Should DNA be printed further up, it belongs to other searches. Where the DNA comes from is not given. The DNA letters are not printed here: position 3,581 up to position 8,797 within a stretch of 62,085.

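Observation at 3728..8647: AT-rich single-gene islet encoding a DEDD exonuclease + RecQ core + UvrD-like helicase fusion (1639 aa)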

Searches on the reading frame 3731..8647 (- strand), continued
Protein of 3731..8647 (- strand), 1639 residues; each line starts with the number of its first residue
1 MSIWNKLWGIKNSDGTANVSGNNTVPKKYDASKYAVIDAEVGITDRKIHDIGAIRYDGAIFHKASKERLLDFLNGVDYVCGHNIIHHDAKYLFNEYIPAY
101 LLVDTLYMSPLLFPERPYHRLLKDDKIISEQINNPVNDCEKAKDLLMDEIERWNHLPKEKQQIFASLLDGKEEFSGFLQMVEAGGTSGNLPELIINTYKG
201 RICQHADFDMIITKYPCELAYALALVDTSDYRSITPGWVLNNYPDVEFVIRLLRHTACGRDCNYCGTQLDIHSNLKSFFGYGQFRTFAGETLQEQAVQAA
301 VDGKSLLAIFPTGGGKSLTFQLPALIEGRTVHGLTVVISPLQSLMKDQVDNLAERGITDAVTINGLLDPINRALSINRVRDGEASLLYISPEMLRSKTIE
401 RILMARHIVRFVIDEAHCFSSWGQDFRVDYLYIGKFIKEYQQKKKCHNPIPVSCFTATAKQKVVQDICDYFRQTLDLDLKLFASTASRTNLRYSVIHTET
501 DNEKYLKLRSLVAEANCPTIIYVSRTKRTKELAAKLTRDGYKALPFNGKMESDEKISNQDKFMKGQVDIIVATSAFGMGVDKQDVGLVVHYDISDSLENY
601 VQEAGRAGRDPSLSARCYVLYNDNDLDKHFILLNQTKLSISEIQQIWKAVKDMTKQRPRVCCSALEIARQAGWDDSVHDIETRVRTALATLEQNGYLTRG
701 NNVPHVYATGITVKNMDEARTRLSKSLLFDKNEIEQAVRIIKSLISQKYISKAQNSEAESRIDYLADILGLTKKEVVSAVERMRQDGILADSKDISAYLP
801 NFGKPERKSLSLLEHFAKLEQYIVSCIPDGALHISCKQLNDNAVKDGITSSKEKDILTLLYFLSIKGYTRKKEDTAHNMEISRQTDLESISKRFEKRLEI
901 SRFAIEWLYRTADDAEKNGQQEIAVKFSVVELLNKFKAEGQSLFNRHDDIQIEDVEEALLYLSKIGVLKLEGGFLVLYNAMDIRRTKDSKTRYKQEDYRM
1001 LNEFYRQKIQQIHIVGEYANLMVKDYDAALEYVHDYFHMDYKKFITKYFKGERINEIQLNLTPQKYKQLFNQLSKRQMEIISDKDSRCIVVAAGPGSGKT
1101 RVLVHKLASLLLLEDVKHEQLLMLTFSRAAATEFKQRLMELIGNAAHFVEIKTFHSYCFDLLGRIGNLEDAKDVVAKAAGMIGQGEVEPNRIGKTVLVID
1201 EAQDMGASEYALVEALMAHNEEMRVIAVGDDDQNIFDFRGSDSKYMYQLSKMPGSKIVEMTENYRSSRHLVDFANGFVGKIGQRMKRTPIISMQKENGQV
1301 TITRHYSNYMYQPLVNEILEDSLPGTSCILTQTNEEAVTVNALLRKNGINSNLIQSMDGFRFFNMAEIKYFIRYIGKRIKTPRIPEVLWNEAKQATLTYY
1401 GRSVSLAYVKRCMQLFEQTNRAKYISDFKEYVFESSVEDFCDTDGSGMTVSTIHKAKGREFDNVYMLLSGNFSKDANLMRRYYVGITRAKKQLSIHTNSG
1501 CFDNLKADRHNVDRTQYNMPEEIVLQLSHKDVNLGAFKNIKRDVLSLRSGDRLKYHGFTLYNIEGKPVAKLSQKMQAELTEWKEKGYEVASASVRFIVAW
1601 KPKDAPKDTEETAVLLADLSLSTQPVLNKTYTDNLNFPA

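Call 71: get_annotated_region(hit=H2, flank=10000)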
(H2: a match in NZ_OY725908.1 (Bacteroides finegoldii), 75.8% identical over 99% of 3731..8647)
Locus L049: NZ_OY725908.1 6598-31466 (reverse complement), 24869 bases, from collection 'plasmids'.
description: Bacteroides finegoldii strain Bacteroides finegoldii TSDC17.2-1.1 plasmid 6, complete sequence
organism: Bacteroides finegoldii (NCBI taxid 338188)
taxonomy: Bacteria; Bacteroidota; Bacteroidia; Bacteroidales; Bacteroidaceae; Bacteroides; Bacteroides finegoldii
host: -; source: -; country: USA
typing (MOB-suite, as given by PLSDB): non-mobilizable
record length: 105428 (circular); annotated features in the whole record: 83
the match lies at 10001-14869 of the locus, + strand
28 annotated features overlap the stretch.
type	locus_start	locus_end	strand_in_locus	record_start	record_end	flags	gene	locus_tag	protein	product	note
CDS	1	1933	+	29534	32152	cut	-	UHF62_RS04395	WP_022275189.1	DUF4962 domain-containing protein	-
CDS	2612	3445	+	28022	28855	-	nfo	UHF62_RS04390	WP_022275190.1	deoxyribonuclease IV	GO:0006281 - DNA repair [Evidence IEA]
CDS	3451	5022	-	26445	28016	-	-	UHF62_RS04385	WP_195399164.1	ClC family H(+)/Cl(-) exchange transporter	-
CDS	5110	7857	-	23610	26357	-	-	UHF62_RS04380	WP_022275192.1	TonB-dependent receptor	GO:0015891 - siderophore transport [Evidence IEA]; GO:0055085 - transmembrane transport [Evidence IEA]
CDS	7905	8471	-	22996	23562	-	-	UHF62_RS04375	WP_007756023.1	hypothetical protein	-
CDS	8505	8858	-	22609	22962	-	-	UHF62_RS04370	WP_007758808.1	hypothetical protein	-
CDS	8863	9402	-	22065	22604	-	-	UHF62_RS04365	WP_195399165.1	sigma-70 family RNA polymerase sigma factor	GO:0006352 - DNA-templated transcription initiation [Evidence IEA]; GO:0006355 - regulation of DNA-templated ...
CDS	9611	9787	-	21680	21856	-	-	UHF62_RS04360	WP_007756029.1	DUF4250 domain-containing protein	-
CDS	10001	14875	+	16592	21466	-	-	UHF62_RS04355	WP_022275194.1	RecQ family ATP-dependent DNA helicase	GO:0006310 - DNA recombination [Evidence IEA]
CDS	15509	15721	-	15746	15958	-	-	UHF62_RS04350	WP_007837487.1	hypothetical protein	-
CDS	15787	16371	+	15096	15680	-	-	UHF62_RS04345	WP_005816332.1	hypothetical protein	-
CDS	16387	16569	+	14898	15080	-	-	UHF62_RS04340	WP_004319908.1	hypothetical protein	-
CDS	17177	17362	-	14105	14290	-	-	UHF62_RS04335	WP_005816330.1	hypothetical protein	-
CDS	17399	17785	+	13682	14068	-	-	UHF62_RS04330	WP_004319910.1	single-stranded DNA-binding protein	-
CDS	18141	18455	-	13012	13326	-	-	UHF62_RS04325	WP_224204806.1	hypothetical protein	-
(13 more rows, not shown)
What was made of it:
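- ParA/ParG/SSB genes lie downstream in one B. finegoldii record (call 71).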
